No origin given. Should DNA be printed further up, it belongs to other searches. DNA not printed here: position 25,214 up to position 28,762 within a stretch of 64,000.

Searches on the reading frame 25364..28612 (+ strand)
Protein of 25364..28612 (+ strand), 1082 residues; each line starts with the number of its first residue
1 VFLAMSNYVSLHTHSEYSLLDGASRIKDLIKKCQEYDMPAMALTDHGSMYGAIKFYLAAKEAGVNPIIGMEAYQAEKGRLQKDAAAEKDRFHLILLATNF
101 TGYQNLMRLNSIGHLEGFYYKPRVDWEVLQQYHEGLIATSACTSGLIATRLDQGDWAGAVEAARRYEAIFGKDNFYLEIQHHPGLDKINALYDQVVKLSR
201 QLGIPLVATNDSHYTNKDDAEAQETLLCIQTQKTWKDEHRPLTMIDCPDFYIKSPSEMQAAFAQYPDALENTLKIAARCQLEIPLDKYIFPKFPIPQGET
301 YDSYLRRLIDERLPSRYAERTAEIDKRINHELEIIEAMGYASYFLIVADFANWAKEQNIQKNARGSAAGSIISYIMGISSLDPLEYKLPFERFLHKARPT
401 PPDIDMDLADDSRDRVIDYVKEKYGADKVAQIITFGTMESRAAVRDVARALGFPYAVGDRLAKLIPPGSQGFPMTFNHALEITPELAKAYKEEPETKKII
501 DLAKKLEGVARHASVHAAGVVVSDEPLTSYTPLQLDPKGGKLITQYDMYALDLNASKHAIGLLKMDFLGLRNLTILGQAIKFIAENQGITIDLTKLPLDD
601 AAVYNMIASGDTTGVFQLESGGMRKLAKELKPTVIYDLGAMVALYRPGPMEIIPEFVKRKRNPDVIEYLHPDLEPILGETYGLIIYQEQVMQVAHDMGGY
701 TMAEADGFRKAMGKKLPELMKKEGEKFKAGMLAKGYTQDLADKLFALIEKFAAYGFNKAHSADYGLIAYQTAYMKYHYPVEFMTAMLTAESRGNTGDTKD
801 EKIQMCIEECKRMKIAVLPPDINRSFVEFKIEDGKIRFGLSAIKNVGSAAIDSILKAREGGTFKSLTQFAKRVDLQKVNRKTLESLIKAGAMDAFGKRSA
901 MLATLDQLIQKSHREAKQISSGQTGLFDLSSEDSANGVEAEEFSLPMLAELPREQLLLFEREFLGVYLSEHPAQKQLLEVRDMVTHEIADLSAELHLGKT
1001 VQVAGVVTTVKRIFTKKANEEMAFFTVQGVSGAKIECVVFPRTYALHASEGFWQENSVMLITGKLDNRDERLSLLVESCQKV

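Call 51: search_protein_families(library=pfam, proteins=[window:25364-28612:+], max_evalue=0.00001)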
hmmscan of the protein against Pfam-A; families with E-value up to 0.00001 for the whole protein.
window:25364-28612:+ (1082 aa): 5 families
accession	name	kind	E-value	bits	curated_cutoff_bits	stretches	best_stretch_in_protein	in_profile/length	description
PF07733.18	DNA_pol3_alpha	-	4.3e-91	305.6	23.9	1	303-569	1-260/260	Bacterial DNA polymerase III alpha NTPase domain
PF17657.6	DNA_pol3_finger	-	4.9e-61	205.3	22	1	572-735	1-166/166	Bacterial DNA polymerase III alpha subunit finger domain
PF02811.25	PHP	-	3.8e-56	190.4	26.4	1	11-182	2-164/164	PHP domain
PF14579.12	HHH_6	-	1.6e-31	108.8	25.6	1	814-898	1-86/90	Helix-hairpin-helix motif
PF01336.31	tRNA_anti-codon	-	8.1e-08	32.5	27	1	1001-1081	1-74/75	OB-fold nucleic acid binding domain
